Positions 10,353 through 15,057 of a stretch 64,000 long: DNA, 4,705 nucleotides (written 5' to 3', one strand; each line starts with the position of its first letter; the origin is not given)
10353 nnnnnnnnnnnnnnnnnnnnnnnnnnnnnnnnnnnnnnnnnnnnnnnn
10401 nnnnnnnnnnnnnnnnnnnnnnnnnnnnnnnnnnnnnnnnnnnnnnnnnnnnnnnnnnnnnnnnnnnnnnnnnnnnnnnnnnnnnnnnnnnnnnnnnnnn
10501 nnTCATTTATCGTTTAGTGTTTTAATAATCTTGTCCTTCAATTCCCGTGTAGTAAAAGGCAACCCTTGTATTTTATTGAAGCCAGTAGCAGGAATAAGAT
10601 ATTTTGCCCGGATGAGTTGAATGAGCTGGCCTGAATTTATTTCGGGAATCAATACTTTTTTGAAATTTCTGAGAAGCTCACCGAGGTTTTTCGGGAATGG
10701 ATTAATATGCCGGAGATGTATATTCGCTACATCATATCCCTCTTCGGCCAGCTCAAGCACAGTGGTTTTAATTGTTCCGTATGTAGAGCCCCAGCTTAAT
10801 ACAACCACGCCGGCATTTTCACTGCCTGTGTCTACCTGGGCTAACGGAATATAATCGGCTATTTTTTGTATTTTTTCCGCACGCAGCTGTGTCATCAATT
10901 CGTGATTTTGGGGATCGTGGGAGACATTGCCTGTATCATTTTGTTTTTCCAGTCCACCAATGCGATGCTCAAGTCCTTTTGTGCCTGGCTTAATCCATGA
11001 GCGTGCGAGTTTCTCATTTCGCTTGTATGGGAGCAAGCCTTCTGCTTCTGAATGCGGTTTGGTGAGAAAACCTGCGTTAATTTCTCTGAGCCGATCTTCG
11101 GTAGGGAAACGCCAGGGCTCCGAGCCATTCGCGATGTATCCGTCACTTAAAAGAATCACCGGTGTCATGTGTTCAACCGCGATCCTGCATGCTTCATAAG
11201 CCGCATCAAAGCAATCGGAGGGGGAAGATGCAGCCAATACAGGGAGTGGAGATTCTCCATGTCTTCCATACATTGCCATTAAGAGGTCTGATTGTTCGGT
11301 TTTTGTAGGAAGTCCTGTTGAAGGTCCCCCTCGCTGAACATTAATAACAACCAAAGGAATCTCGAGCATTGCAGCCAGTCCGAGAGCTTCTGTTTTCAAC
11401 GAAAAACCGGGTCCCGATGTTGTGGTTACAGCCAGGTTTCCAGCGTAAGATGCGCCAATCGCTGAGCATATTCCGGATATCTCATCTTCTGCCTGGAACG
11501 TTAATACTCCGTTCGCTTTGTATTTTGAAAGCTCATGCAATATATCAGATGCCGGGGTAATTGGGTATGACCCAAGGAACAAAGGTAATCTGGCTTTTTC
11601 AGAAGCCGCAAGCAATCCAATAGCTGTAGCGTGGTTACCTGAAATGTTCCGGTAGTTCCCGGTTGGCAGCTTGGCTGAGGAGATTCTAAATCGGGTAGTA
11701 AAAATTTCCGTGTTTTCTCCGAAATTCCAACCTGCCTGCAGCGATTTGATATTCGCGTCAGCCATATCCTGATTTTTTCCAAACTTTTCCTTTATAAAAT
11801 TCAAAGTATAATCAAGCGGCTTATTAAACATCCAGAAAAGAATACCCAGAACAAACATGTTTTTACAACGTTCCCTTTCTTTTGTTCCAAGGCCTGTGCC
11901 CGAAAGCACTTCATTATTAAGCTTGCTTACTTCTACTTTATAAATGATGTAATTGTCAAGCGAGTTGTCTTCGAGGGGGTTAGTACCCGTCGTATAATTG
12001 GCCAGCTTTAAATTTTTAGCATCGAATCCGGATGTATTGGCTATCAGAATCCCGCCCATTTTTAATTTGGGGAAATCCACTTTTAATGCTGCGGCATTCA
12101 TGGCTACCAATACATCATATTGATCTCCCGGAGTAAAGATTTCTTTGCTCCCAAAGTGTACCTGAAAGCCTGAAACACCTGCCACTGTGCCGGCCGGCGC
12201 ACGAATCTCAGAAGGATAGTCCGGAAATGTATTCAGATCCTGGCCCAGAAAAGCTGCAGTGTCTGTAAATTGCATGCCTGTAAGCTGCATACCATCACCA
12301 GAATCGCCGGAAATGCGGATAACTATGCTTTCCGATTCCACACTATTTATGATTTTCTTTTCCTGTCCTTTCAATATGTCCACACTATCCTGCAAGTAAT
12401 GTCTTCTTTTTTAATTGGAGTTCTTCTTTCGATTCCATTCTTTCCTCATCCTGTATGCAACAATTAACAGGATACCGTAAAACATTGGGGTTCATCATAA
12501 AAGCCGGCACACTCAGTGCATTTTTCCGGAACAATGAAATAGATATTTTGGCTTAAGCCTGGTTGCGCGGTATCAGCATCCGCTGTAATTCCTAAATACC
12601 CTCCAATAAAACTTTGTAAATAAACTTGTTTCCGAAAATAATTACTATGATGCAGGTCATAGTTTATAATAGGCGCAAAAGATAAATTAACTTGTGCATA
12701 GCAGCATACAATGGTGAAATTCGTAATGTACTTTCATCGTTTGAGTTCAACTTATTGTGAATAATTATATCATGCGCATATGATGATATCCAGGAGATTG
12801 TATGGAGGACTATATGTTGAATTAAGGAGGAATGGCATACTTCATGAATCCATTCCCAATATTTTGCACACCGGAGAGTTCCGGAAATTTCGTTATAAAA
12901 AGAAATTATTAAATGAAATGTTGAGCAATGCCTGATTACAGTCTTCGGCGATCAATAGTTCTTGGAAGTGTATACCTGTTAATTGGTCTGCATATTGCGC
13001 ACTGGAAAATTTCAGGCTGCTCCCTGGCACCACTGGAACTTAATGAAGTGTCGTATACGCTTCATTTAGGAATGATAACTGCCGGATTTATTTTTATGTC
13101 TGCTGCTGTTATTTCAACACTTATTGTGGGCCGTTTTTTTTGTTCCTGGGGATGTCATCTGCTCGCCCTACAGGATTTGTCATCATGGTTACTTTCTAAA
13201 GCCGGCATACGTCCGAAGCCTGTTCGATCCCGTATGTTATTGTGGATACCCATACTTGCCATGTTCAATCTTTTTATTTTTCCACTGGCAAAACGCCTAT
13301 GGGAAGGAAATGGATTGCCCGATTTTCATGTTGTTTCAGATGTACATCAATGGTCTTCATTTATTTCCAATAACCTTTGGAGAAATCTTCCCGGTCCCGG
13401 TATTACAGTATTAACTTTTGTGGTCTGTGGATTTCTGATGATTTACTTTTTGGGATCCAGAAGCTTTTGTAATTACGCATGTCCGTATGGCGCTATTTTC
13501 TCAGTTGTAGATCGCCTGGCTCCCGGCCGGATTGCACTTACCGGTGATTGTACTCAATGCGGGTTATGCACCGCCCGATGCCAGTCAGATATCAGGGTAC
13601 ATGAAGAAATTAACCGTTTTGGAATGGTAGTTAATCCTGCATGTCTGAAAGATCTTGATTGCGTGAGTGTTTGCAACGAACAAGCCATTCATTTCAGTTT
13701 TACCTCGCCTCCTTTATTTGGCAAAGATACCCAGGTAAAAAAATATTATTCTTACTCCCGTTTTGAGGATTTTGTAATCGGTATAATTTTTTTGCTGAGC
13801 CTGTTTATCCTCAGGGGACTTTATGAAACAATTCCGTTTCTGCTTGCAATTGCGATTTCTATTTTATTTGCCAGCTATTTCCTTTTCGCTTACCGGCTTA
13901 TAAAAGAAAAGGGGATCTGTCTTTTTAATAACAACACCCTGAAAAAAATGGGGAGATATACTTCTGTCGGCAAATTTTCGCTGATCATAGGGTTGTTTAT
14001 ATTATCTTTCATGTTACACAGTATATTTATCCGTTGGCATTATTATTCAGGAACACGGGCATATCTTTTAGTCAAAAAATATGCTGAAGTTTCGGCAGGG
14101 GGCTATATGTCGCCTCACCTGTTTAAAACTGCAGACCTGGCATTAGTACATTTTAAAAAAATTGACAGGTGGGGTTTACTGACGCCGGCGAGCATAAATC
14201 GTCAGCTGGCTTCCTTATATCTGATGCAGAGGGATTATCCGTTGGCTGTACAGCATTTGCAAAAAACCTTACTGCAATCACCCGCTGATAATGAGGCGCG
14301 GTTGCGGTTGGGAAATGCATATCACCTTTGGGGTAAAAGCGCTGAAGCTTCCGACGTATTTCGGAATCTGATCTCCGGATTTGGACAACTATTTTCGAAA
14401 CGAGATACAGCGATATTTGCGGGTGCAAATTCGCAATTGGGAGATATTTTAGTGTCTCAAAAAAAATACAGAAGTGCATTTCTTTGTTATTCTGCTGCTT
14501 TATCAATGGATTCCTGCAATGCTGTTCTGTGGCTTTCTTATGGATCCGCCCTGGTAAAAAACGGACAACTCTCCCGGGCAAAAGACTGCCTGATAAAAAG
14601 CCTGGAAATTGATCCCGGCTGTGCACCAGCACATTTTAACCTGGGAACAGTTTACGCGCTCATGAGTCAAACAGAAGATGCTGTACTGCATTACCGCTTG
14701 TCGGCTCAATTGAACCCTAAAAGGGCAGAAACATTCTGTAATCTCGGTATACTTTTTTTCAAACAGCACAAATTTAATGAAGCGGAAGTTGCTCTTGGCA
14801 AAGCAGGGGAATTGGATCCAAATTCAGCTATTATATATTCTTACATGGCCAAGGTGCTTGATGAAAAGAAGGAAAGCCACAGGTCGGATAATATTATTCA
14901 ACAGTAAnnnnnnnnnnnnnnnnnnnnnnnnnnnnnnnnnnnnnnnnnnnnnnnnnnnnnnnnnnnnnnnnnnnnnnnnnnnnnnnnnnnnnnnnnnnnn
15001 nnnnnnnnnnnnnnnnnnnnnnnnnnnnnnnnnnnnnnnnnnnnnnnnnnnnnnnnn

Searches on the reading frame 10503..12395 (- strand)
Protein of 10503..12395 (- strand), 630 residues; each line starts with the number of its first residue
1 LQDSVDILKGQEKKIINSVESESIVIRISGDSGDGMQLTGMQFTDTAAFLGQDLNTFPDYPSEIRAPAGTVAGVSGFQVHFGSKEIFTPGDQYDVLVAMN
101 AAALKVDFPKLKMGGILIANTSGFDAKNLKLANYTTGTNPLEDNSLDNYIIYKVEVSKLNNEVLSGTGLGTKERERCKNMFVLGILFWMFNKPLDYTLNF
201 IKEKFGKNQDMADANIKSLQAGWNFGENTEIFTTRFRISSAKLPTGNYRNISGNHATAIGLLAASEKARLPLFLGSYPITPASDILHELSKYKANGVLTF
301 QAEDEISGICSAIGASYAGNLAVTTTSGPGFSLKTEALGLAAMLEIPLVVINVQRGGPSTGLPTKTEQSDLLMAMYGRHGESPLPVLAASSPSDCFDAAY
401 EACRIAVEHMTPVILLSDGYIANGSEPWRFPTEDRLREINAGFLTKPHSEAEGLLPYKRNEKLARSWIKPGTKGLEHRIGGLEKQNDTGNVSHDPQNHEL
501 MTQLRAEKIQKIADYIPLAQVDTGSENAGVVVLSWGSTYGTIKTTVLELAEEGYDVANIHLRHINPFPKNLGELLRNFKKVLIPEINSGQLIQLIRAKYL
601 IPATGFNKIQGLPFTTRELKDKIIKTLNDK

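Call 3: search_protein_families(library=pfam, proteins=[window:10503-12395:-], max_evalue=0.01)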
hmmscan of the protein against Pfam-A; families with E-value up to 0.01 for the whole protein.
window:10503-12395:- (630 aa): 5 families
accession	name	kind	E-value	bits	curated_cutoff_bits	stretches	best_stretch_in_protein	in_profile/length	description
PF01855.24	POR_N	-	1.2e-54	185.9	27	1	273-487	10-221/231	Pyruvate flavodoxin/ferredoxin oxidoreductase, thiamine diP-bdg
PF01558.24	POR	-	2.1e-23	83.8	27.4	1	33-222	2-171/173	Pyruvate ferredoxin/flavodoxin oxidoreductase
PF17147.9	PFOR_II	-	1e-07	32.7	27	1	528-598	1-77/102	Pyruvate:ferredoxin oxidoreductase core domain II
PF02780.25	Transketolase_C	-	0.0033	17.8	25.9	1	524-585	6-68/124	Transketolase, C-terminal domain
PF02776.23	TPP_enzyme_N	-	0.0082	16.3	26.8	0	278-364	23-107/119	Thiamine pyrophosphate enzyme, N-terminal TPP binding domain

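Call 4: search_protein_families(library=ncbifam, proteins=[window:10503-12395:-], max_evalue=0.01)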
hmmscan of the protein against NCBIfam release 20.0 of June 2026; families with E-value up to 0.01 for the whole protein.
window:10503-12395:- (630 aa): 12 families
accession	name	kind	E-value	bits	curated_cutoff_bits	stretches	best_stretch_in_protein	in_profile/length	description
TIGR03710.1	OAFO_sf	subfamily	1.2e-195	651.4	482.75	1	24-623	2-561/561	2-oxoacid:acceptor oxidoreductase subunit alpha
NF006412.0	PRK08659.1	equivalog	3.5e-78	263.4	411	1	251-626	8-376/378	2-oxoacid:acceptor oxidoreductase subunit alpha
NF041170.1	Oxoac_fdxalpha_Archa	equivalog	1.1e-76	258.6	800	1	150-628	141-624/636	2-oxoacid:ferredoxin oxidoreductase subunit alpha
NF007206.0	PRK09627.1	equivalog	9.1e-62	209.1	579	1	272-623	22-372/375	2-oxoglutarate synthase subunit alpha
NF005507.0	PRK07119.1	subfamily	1.2e-43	149.3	399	1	251-628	7-350/352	3-methyl-2-oxobutanoate dehydrogenase subunit VorB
NF040682.1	PorA_Arch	equivalog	9.1e-22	77.5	550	2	263-439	13-189/387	pyruvate synthase subunit PorA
NF006232.0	PRK08366.1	equivalog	1.7e-18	66.5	646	2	250-356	9-113/394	2-ketoisovalerate ferredoxin oxidoreductase subunit alpha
NF007201.0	PRK09622.1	equivalog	3.3e-17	62.5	590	1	274-422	31-178/405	2-oxoacid:ferredoxin oxidoreductase subunit alpha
NF006233.0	PRK08367.1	equivalog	1e-12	47.7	625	1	269-351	20-105/394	pyruvate ferredoxin oxidoreductase subunit alpha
NF045764.1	PhenlGlyoxDHPadG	equivalog_domain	5.7e-11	41.6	700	1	253-570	7-310/398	NADH-dependent phenylglyoxylate dehydrogenase subunit alpha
TIGR03336.1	IOR_alpha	equivalog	8.2e-08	31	650.9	1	252-417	6-161/595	indolepyruvate ferredoxin oxidoreductase subunit alpha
NF045791.1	OxalOxredalpha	equivalog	1e-07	31.4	500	1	248-336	4-90/395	oxalate oxidoreductase subunit alpha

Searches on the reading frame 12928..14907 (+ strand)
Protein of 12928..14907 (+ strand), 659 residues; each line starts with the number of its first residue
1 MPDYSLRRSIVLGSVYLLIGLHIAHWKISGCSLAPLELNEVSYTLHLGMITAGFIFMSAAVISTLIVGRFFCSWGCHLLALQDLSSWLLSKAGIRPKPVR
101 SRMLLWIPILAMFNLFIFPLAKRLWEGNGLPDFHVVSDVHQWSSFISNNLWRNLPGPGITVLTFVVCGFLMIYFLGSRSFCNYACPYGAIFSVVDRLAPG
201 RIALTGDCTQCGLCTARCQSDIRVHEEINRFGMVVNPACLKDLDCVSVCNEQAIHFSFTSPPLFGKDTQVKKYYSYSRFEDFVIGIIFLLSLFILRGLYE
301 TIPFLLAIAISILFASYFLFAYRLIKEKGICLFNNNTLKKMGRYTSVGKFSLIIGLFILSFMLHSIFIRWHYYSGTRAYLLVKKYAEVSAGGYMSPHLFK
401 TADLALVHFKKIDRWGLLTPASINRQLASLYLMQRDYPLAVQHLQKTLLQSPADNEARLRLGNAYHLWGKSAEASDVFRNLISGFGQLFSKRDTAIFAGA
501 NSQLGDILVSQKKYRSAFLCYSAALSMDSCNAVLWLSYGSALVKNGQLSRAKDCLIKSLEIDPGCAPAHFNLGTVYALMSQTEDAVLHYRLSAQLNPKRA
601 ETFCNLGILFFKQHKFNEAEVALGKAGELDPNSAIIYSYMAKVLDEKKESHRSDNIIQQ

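Call 3: search_protein_families(library=pfam, proteins=[window:12928-14907:+], max_evalue=0.01)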
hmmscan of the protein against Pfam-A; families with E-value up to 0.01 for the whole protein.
window:12928-14907:+ (659 aa): 21 families
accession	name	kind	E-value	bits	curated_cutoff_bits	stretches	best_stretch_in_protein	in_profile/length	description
PF00515.34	TPR_1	-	4.2e-26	90.1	27.8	2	600-632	1-33/34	Tetratricopeptide repeat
PF07719.23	TPR_2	-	2e-21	74.7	27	1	600-632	1-33/34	Tetratricopeptide repeat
PF13414.12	TPR_11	-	6.1e-21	74.3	26.8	2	539-578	1-40/42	TPR repeat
PF13431.12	TPR_17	-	2.8e-18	65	24.4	1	555-585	2-32/34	Tetratricopeptide repeat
PF13181.12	TPR_8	-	4.7e-16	58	25.7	1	534-564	3-33/34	Tetratricopeptide repeat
PF14559.12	TPR_19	-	3.2e-14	53.4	25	2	508-568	1-60/68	Tetratricopeptide repeat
PF13424.12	TPR_12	-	6.2e-14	52.4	30.1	2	421-479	3-69/77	Tetratricopeptide repeat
PF13428.12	TPR_14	-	3.9e-13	49.1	23.5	1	533-574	2-43/44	Tetratricopeptide repeat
PF12801.12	Fer4_5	-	3e-11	43.5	22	2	51-91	3-43/48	4Fe-4S binding domain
PF13432.12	TPR_16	-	1.3e-10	41.9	32.7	1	427-479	3-55/65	Tetratricopeptide repeat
PF13371.12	TPR_9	-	2.3e-07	31.2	35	0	506-563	3-60/73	Tetratricopeptide repeat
PF23914.1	TPR_CcmH_CycH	-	6.1e-06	26.6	42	0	504-588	56-143/158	Cytochrome c-type biogenesis protein H TPR domain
PF13174.12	TPR_6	-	3.3e-05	24.7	26.3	0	456-483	1-28/33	Tetratricopeptide repeat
PF12895.13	ANAPC3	-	4.3e-05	24.1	27.2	0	511-586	2-76/82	Anaphase-promoting complex, cyclosome, subunit 3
PF12838.12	Fer4_7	-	9.2e-05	23.3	27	1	180-221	7-51/52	4Fe-4S dicluster domain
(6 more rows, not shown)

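Call 4: search_protein_families(library=ncbifam, proteins=[window:12928-14907:+], max_evalue=0.01)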
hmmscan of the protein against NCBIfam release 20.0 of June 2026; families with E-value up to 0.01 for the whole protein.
window:12928-14907:+ (659 aa): 26 families (the best 25 are shown)
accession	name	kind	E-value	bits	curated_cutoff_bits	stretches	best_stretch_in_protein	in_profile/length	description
TIGR02917.1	PEP_TPR_lipo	equivalog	7.6e-18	63.8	312.2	2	500-653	705-856/899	XrtA/PEP-CTERM system TPR-repeat protein PrsT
TIGR02521.1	type_IV_pilW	equivalog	1.5e-17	63.9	154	3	542-628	41-127/234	type IV pilus biogenesis/stability protein PilW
NF040959.1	MamA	equivalog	1.6e-16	60.4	200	3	521-649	25-154/204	magnetosome protein MamA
TIGR02163.1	napH_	subfamily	1.1e-14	54.6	213.05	1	60-257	70-254/255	NapH/MauN family ferredoxin-type protein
NF007013.0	PRK09477.1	equivalog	1.9e-14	53.4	234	1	60-258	93-278/286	quinol dehydrogenase ferredoxin subunit NapH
NF033758.1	gliding_GltE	equivalog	4.4e-11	42.4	225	1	511-649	201-339/411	adventurous gliding motility TPR repeat lipoprotein GltE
TIGR00540.1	TPR_hemY_coli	hypoth_equivalog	1.8e-10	40.1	142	1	528-592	322-385/385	heme biosynthesis-associated TPR protein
NF033762.1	social_mot_Tgl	equivalog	4.8e-09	35.9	225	1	440-624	50-228/252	social motility TPR repeat lipoprotein Tgl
TIGR02552.1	LcrH_SycD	equivalog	8e-08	32.1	104.8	0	562-634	48-120/136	SycD/LcrH family type III secretion system chaperone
TIGR02795.1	tol_pal_ybgF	equivalog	4e-07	30.6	90.1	0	426-487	7-71/119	tol-pal system protein YbgF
NF033920.0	C39_PA2778_fam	equivalog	9.9e-07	28.4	150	0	567-630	191-254/255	PA2778 family cysteine peptidase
NF047371.1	FlcA_CTERM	equivalog_domain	7.1e-06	24.7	300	0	401-484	454-536/646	periplasmic flagellar collar protein FlcA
NF052415.1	T3SS_chap_SctY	equivalog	1e-05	26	70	0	422-482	41-104/106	type III secretion apparatus assembly chaperone SctY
NF047558.1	TPR_END_plus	domain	1.3e-05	25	32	0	568-599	1-32/56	TPR end-of-group domain-containing protein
NF008391.2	PRK11189.1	equivalog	0.00035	20.2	250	1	531-634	30-133/297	lipoprotein NlpI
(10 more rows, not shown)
